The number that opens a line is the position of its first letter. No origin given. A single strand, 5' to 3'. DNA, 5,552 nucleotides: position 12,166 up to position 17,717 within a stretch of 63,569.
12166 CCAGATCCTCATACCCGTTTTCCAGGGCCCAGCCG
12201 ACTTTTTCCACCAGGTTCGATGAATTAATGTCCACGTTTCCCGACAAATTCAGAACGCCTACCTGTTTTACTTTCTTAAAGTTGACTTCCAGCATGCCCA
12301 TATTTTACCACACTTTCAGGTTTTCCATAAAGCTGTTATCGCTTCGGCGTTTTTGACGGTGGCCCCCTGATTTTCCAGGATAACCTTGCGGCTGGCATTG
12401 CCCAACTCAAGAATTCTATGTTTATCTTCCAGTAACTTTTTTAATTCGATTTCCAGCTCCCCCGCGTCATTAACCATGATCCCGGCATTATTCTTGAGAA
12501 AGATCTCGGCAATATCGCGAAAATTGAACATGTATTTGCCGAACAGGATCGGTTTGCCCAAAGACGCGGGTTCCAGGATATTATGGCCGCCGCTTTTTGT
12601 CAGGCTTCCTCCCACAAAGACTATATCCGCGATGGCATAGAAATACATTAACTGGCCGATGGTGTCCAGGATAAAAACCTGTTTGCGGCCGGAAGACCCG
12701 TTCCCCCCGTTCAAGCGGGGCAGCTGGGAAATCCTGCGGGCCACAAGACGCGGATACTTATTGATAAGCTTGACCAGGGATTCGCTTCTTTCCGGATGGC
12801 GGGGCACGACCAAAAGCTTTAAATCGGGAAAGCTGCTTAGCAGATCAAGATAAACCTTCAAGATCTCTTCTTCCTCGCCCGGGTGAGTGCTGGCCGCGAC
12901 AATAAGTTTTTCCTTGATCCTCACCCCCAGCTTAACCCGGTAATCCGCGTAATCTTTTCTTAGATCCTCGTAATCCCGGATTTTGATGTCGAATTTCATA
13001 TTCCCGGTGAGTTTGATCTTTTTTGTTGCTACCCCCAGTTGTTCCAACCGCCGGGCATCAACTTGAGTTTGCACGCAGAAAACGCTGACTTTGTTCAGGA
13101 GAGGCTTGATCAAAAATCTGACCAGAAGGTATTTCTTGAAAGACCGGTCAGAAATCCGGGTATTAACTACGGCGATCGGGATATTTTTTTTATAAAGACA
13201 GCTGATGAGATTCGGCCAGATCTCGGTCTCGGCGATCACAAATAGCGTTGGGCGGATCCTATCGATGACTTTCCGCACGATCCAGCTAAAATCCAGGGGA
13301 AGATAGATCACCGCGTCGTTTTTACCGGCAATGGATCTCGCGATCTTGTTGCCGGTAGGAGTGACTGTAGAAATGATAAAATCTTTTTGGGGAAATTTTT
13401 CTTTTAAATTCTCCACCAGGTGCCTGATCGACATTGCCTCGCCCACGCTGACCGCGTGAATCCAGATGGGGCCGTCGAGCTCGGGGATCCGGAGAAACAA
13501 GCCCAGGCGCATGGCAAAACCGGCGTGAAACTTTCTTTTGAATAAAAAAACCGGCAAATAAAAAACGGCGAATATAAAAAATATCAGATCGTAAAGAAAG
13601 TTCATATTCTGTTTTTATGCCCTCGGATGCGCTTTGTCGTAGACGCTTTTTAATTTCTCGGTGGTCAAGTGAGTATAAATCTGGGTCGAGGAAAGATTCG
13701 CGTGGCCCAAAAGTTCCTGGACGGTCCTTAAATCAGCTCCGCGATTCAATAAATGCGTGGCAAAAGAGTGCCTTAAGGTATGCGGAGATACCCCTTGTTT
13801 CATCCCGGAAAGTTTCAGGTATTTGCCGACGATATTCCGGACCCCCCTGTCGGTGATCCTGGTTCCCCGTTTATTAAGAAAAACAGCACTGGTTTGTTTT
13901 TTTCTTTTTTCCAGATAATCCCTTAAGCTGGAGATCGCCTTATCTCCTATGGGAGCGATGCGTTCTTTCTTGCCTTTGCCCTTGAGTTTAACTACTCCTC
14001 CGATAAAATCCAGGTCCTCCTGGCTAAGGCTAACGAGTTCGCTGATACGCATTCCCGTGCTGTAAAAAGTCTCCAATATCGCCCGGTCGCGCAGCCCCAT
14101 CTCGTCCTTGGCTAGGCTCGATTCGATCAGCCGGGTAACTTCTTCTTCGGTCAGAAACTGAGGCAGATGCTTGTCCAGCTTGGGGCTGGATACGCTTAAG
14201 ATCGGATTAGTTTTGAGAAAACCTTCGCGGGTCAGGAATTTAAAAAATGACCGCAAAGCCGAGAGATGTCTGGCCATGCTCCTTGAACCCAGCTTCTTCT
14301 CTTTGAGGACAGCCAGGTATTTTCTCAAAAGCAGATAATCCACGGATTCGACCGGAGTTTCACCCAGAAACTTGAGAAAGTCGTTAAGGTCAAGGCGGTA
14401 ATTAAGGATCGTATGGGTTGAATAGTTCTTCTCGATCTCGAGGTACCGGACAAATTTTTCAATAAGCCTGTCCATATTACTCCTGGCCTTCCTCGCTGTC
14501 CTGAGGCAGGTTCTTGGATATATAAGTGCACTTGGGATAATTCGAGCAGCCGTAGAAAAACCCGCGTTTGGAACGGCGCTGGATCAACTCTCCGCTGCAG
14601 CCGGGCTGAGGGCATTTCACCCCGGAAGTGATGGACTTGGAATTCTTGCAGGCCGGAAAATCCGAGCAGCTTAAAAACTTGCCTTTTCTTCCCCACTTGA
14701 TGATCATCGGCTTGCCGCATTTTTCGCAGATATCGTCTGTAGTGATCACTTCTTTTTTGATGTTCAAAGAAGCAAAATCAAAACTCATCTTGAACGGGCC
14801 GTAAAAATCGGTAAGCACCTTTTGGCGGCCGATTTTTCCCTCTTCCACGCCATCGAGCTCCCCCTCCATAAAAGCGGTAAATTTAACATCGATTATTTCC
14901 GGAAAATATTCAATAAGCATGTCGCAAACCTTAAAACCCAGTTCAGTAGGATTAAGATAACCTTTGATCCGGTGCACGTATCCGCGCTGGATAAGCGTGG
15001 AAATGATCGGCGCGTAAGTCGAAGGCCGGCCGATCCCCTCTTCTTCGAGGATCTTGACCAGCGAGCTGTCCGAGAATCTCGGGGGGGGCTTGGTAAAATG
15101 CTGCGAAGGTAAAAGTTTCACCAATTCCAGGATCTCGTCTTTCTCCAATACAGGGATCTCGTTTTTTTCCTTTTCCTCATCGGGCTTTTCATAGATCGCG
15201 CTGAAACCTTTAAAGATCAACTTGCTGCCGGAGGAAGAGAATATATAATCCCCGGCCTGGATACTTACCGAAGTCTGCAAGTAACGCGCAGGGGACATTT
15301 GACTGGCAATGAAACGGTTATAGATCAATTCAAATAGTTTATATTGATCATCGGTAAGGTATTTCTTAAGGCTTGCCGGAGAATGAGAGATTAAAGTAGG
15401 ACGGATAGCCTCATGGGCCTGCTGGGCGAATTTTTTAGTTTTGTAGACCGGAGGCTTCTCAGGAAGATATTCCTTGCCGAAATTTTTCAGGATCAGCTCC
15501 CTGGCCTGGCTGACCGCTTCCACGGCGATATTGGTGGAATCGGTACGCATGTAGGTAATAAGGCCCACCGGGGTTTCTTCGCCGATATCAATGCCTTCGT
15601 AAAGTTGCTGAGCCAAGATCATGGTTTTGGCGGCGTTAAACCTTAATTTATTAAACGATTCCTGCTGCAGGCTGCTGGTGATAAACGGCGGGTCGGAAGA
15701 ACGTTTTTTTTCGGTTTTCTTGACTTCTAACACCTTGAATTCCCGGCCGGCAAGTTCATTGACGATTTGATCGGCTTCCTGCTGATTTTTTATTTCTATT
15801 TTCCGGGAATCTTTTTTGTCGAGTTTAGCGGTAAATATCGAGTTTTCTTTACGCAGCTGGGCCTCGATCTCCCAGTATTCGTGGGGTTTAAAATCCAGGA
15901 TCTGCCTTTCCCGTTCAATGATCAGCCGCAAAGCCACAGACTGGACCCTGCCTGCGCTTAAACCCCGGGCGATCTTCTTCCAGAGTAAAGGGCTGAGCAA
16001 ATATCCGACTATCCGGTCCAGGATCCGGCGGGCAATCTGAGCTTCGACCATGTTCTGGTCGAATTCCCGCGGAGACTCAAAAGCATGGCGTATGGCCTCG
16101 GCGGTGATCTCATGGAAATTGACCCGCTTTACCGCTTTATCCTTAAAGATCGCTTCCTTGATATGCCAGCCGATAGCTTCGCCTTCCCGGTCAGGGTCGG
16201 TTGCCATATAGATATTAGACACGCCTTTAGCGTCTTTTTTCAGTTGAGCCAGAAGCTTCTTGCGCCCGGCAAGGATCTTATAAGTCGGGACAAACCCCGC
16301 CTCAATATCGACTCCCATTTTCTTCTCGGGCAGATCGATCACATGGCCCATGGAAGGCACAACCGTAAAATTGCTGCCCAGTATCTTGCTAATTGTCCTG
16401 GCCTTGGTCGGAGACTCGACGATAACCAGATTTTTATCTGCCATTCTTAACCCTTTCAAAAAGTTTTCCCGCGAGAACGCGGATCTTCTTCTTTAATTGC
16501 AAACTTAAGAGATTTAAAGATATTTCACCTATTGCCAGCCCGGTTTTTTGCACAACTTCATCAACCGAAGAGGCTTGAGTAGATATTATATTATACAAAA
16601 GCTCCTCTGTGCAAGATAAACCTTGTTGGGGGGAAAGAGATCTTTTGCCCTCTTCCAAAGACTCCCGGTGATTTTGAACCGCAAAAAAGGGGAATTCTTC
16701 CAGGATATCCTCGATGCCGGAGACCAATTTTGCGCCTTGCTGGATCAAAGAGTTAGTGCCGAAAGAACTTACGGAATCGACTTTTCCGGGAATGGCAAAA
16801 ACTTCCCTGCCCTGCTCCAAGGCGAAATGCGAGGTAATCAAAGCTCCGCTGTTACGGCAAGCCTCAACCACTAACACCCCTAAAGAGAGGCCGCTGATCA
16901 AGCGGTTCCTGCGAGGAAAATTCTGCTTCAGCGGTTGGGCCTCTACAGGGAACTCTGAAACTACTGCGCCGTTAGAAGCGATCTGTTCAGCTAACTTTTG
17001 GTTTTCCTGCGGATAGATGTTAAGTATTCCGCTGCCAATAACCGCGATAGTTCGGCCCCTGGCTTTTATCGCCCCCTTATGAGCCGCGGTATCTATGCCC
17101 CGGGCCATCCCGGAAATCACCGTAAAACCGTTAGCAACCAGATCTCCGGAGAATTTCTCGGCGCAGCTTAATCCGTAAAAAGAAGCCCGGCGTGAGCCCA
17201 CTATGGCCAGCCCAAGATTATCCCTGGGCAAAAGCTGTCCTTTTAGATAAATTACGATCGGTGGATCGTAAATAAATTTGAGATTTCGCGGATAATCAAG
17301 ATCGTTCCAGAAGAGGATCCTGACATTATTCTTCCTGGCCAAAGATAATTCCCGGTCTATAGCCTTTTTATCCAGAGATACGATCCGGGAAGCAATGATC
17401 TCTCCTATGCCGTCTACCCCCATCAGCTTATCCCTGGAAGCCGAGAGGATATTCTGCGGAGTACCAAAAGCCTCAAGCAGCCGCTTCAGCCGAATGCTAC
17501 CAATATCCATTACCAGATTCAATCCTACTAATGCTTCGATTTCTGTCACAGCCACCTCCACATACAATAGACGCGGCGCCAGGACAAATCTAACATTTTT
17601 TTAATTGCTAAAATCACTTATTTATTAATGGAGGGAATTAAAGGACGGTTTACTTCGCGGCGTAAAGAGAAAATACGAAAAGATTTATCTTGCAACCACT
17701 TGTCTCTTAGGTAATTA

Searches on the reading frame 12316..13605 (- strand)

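Call 64: search_protein_families(library=pfam, proteins=[window:12316-13605:-], max_evalue=0.00001)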
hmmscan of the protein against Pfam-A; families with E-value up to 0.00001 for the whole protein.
window:12316-13605:- (429 aa): 2 families
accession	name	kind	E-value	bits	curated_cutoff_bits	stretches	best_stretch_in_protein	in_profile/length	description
PF04413.22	Glycos_transf_N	-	2.3e-60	203.6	23.9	1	32-207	5-179/179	3-Deoxy-D-manno-octulosonic-acid transferase (kdotransferase)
PF02350.25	Epimerase_2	-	1.5e-07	31.1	30.6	1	175-354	125-282/347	UDP-N-acetylglucosamine 2-epimerase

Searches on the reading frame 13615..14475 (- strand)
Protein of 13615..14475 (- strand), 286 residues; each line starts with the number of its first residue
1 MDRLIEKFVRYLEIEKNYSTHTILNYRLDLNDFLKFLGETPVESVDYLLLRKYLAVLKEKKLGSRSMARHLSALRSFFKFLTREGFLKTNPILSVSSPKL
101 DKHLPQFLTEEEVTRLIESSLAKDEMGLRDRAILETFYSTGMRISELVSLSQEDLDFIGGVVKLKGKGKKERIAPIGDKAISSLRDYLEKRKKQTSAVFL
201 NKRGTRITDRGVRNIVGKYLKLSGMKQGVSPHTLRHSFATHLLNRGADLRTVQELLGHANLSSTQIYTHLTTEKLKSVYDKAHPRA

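Call 64: search_protein_families(library=pfam, proteins=[window:13615-14475:-], max_evalue=0.00001)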
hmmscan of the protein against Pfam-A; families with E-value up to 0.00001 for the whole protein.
window:13615-14475:- (286 aa): 4 families
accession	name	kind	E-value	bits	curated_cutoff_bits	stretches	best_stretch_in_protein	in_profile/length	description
PF00589.27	Phage_integrase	-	1.1e-50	172.2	27.1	1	107-272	2-170/172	Phage integrase family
PF02899.23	Phage_int_SAM_1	-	2.5e-24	85.8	22.3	1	5-85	1-83/83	Phage integrase, N-terminal SAM-like domain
PF13495.12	Phage_int_SAM_4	-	8.8e-09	36.1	27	1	4-80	1-77/85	Phage integrase, N-terminal SAM-like domain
PF13102.12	Phage_int_SAM_5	-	1.5e-06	28.9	22.3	1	14-91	13-92/98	Phage integrase SAM-like domain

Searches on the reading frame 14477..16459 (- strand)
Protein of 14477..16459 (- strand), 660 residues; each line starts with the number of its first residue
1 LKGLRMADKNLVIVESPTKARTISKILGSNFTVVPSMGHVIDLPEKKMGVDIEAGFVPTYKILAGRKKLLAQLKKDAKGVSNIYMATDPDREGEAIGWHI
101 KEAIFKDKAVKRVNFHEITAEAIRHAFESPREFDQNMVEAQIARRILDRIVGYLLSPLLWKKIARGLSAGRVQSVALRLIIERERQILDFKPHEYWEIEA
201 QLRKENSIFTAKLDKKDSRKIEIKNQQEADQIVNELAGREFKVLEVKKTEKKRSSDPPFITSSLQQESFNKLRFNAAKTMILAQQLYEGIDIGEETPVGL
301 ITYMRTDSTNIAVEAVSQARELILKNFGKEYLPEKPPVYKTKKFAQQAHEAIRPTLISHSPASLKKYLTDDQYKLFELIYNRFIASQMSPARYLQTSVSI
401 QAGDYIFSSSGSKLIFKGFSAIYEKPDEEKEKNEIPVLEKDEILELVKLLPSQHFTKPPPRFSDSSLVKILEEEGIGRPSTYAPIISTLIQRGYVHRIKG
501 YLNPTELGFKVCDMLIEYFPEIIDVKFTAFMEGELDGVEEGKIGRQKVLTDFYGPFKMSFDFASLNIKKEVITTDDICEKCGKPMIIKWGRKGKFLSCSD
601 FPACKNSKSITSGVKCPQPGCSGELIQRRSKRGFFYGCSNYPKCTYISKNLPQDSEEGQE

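Call 64: search_protein_families(library=pfam, proteins=[window:14477-16459:-], max_evalue=0.00001)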
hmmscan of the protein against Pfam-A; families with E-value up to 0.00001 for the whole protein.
window:14477-16459:- (660 aa): 3 families
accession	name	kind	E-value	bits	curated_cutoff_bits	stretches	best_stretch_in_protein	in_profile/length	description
PF01131.25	Topoisom_bac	-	1.7e-126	423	35.1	1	133-549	2-410/411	DNA topoisomerase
PF01396.24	Zn_ribbon_Top1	-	2.5e-25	88.4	32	2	614-650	2-36/39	Topoisomerase DNA binding C4 zinc finger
PF01751.28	Toprim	-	5.1e-23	81.5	23.1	1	11-118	2-96/96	Toprim domain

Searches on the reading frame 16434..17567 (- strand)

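Call 64: search_protein_families(library=pfam, proteins=[window:16434-17567:-], max_evalue=0.00001)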
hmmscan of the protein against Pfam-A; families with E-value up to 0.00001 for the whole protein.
window:16434-17567:- (377 aa): 3 families
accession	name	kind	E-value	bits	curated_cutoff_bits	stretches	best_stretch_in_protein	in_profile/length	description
PF02481.21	DNA_processg_A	-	2.2e-77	259.4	29.6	1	78-282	3-210/212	DNA recombination-mediator protein A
PF14520.12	HHH_5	-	7.5e-07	30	27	1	22-63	10-52/57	Helix-hairpin-helix domain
PF17782.7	DprA_WH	-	2.2e-06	28.1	22.9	1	313-368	6-61/61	DprA winged helix domain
